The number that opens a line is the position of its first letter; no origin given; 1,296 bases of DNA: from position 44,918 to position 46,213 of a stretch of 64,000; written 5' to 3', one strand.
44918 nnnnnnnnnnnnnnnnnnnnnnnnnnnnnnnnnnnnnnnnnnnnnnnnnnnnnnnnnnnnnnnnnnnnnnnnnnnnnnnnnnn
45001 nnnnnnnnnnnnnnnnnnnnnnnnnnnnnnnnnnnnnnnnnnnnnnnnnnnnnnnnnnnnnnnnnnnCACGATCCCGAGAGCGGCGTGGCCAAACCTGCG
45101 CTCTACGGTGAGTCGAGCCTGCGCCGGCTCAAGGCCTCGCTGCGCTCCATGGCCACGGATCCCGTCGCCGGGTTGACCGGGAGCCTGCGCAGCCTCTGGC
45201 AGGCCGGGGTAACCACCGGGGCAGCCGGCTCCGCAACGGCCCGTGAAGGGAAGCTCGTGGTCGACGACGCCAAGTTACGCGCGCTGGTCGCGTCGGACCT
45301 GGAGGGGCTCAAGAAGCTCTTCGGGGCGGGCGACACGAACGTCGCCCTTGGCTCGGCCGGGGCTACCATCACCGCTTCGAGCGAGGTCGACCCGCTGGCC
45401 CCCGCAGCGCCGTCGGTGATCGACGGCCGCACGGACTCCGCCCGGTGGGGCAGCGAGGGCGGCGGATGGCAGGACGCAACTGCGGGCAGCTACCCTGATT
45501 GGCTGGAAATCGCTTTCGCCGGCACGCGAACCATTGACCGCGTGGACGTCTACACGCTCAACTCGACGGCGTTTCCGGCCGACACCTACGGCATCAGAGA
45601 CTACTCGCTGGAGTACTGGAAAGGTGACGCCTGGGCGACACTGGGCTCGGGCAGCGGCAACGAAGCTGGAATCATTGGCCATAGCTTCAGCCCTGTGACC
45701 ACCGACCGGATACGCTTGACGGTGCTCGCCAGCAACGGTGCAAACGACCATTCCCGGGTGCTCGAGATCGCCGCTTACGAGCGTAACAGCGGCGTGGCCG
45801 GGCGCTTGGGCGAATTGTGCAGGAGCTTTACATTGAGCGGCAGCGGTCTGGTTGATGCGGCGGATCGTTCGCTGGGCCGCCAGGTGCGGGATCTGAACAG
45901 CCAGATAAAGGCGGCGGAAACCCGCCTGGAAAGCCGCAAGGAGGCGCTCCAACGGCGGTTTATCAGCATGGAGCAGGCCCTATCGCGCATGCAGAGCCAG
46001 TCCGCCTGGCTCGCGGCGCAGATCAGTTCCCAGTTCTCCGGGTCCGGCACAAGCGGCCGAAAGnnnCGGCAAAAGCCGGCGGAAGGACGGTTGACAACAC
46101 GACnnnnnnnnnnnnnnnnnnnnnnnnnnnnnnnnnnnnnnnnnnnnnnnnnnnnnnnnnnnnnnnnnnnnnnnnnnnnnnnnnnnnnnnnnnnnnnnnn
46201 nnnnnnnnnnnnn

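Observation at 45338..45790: Discoidin (F5/8 type C)-like carbohydrate-binding domain inserted into the filament cap protein FliD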

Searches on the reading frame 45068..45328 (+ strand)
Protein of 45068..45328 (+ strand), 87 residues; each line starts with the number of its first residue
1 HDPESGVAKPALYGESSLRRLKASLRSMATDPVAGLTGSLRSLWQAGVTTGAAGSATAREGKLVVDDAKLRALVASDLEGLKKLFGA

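Call 54: search_solved_structures(query=window:45068-45328:+, max_evalue=10, show_alignments=0)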
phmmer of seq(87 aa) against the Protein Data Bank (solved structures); distinct sequences matched with E-value up to 10: 6.
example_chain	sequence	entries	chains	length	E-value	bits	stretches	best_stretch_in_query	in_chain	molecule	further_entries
5fhy_A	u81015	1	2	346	0.0011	22.4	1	10-85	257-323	B-type flagellar hook-associated protein 2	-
3cmt_A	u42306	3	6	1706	0.0054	20.3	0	47-86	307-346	Protein recA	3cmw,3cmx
5h5v_A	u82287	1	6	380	0.0087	19.6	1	8-83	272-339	Flagellar hook-associated protein 2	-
9kw6_A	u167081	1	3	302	0.17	15.5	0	32-85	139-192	MonBI,MonBII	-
9kw6_C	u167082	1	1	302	0.24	15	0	32-85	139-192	MonBI,MonBII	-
9kw8_A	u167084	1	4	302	0.25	15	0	32-85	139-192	MonBI,MonBII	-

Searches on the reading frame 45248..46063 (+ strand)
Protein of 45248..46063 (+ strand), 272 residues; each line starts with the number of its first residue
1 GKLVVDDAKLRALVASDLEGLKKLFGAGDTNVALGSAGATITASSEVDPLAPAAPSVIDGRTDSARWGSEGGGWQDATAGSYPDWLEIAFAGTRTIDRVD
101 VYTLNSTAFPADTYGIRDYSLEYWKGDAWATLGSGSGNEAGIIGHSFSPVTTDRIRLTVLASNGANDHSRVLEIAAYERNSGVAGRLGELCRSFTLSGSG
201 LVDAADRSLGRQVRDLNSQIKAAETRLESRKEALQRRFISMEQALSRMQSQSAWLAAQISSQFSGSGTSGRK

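Call 45: find_homologous_proteins(query=A3, max_evalue=0.00001)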
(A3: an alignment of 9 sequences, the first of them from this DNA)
Query A3 (9 sequences) (272 aa, profile of the alignment): 17 proteins with E <= 0.00001 among 8000 candidates.
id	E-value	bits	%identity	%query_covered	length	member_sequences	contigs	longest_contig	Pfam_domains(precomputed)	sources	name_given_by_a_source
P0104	2.0e-107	376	61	92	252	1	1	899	PF00754.32,PF07195.18,PF22633.4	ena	-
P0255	2.3e-54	203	38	54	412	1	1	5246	PF22633.4,PF00082.28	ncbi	ncbi:MAG TPA: S8 family serine peptidase, partial [Pyrinomonadaceae bacterium]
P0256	9.0e-38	148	34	60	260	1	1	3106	PF00754.32,PF22633.4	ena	-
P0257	3.5e-33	133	44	56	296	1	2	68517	PF00754.32,PF22633.4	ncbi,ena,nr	ncbi:MAG TPA: hypothetical protein DC047_18655 [Blastocatellia bacterium]|nr:hypothetical protein [B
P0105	1.5e-22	98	40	54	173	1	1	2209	PF22633.4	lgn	-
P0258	1.2e-13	69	34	18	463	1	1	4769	PF07195.18,PF02465.24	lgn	-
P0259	7.0e-12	63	34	18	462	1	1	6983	PF07195.18,PF02465.24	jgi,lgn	jgi:flagellar hook-associated protein 2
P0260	4.5e-11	61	30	18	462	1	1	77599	PF07195.18,PF02465.24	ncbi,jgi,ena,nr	ncbi:MAG TPA: flagellar filament capping protein FliD [Conexibacter sp.]|nr:flagellar filament cappi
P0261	7.7e-11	60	30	18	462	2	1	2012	PF07195.18,PF02465.24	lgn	-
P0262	8.3e-11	60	34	18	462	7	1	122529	PF07195.18,PF02465.24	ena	-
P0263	2.4e-10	58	30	18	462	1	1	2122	PF07195.18,PF02465.24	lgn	-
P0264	5.9e-10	57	29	38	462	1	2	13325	PF07195.18,PF02465.24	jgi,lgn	jgi:flagellar hook-associated protein 2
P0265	1.5e-9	56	36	23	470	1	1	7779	PF07195.18,PF02465.24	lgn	-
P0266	9.5e-9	53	45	11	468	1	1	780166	PF07195.18,PF02465.24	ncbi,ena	-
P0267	3.1e-8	51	24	34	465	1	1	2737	PF07195.18,PF07196.19,PF02465.24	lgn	-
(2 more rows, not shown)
